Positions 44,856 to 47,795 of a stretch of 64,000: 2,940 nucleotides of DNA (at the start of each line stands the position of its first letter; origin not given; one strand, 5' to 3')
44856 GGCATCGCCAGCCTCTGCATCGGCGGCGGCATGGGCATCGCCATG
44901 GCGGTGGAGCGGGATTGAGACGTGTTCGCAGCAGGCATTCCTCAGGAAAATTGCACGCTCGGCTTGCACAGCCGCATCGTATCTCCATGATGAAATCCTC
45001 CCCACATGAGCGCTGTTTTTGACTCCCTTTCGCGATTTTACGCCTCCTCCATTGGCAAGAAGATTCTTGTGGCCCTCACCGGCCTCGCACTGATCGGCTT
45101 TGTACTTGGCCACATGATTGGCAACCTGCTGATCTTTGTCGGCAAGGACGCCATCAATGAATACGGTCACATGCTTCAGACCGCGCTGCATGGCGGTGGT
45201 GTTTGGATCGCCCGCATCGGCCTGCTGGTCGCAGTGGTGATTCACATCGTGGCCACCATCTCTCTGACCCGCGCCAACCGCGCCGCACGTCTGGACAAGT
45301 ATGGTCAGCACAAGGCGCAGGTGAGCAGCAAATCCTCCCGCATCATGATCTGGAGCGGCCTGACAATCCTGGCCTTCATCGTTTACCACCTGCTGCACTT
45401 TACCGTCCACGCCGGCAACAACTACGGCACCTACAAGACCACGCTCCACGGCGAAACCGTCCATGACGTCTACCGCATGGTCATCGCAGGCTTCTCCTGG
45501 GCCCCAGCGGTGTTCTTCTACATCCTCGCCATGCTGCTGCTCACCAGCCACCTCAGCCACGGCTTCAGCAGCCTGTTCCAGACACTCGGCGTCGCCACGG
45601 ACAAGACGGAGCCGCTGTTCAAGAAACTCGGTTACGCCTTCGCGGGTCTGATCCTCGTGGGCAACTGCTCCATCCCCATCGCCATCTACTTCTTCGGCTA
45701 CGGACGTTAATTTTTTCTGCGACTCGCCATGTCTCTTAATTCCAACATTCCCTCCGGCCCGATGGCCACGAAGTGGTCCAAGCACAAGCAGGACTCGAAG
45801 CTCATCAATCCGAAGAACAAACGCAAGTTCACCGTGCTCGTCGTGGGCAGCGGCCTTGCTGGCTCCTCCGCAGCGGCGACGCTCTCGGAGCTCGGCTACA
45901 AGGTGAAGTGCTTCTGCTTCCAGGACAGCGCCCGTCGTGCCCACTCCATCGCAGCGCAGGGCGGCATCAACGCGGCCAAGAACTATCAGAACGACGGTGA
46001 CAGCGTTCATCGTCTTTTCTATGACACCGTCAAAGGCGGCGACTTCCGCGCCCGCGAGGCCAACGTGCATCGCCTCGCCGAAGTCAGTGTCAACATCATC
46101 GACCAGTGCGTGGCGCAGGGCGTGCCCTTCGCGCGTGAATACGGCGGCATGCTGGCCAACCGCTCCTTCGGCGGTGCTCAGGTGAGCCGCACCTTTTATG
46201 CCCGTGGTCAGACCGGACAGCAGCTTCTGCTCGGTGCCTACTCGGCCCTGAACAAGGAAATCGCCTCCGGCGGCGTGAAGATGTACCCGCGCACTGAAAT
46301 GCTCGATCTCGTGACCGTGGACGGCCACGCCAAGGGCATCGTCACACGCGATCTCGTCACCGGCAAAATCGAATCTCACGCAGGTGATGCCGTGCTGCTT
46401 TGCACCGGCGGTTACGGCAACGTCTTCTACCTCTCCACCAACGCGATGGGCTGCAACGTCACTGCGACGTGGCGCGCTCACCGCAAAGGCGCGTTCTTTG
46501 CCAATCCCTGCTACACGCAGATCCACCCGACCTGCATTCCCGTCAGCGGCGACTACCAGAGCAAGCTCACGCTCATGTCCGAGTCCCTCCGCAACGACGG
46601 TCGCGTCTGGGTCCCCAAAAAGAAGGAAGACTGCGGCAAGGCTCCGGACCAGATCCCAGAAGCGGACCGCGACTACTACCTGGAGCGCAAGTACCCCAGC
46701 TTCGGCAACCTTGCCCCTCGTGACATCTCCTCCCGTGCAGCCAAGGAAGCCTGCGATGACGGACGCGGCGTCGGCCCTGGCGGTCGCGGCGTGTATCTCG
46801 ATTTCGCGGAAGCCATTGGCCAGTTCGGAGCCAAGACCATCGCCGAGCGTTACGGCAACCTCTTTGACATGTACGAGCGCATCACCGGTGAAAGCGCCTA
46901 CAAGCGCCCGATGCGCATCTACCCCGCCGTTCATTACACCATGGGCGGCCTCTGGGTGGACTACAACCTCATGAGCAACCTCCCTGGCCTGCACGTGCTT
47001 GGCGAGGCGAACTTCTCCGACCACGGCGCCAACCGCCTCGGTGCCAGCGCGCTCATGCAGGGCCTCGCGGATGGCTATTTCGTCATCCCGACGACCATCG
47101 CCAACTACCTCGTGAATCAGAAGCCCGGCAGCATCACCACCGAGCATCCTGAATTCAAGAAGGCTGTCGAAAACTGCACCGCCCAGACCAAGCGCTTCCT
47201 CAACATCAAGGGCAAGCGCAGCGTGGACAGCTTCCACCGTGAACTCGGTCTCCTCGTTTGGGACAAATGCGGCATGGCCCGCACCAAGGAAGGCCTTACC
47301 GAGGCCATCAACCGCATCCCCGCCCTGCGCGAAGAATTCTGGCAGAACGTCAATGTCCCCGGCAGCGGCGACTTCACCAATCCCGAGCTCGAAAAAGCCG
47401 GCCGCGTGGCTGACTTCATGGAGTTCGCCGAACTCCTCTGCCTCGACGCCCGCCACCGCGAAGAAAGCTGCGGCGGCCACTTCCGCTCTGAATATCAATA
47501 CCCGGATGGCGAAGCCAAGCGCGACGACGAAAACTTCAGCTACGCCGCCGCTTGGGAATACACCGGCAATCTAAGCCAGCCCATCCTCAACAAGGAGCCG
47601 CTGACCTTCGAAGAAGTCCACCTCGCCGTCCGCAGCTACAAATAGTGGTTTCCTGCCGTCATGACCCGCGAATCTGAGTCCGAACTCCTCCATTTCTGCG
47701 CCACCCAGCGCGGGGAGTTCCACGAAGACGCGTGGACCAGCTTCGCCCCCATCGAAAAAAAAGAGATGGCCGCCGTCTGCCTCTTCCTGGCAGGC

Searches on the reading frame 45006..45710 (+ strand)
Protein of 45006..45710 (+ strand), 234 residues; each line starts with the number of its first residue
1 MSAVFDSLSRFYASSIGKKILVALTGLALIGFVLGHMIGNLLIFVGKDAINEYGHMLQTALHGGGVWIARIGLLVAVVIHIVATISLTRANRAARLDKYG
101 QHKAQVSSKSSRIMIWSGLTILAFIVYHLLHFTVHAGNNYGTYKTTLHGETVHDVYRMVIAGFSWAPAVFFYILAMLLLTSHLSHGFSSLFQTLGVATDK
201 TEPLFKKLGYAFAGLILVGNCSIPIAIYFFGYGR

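Call 3: search_protein_families(library=pfam, proteins=[window:45006-45710:+], max_evalue=1)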
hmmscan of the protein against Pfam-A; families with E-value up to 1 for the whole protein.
window:45006-45710:+ (234 aa): 1 family
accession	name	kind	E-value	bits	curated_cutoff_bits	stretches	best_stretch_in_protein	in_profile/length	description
PF01127.27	Sdh_cyt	-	0.00039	20.9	25.8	1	98-203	10-103/122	Succinate dehydrogenase/Fumarate reductase transmembrane subunit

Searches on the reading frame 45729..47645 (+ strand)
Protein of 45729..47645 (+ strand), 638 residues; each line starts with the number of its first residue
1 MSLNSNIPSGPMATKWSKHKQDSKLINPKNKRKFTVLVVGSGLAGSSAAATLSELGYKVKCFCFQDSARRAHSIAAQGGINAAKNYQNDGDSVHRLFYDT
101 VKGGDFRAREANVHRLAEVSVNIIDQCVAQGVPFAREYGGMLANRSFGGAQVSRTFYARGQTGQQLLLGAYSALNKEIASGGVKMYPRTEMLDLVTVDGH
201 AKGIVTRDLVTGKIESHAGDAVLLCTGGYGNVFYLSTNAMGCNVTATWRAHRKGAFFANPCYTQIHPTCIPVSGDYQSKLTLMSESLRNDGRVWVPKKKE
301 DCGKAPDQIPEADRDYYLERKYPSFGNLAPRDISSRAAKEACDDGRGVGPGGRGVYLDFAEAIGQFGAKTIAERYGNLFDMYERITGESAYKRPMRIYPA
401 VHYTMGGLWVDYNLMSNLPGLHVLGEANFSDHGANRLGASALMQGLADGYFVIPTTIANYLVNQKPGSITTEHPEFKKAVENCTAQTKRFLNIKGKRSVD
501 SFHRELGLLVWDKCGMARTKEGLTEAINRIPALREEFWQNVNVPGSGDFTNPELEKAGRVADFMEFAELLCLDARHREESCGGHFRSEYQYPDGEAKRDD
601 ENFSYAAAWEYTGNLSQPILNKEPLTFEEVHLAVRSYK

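Call 3: search_protein_families(library=pfam, proteins=[window:45729-47645:+], max_evalue=1)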
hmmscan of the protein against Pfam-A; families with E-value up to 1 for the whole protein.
window:45729-47645:+ (638 aa): 10 families
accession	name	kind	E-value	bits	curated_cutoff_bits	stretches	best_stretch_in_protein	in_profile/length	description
PF00890.30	FAD_binding_2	-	1.2e-50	173.4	20.4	1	36-442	2-414/414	FAD binding domain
PF02910.25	Succ_DH_flav_C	-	4.4e-35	120.9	20.8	1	503-637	1-130/130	Fumarate reductase flavoprotein C-term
PF01266.30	DAO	-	4.2e-09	36.8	27.9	1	36-333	2-303/353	FAD dependent oxidoreductase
PF07992.20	Pyr_redox_2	-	8.3e-05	22.6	26.1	1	35-233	2-114/291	Pyridine nucleotide-disulphide oxidoreductase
PF13450.12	NAD_binding_8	-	0.00014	22.5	21.9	1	38-62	1-25/68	NAD(P)-binding Rossmann-like domain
PF01134.28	GIDA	-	0.0017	17.9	22.1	1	36-68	2-29/391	Glucose inhibited division protein A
PF01262.27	AlaDh_PNT_C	-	0.0046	16.9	23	1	34-70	29-65/214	Alanine dehydrogenase/PNT, C-terminal domain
PF03486.20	HI0933_like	-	0.0057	16.6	50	1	35-87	2-54/244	HI0933-like protein Rossmann domain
PF00070.33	Pyr_redox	-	0.006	17.5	22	1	36-69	2-35/82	Pyridine nucleotide-disulphide oxidoreductase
PF01494.25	FAD_binding_3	-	0.019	14.6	22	1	34-59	2-27/349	FAD binding domain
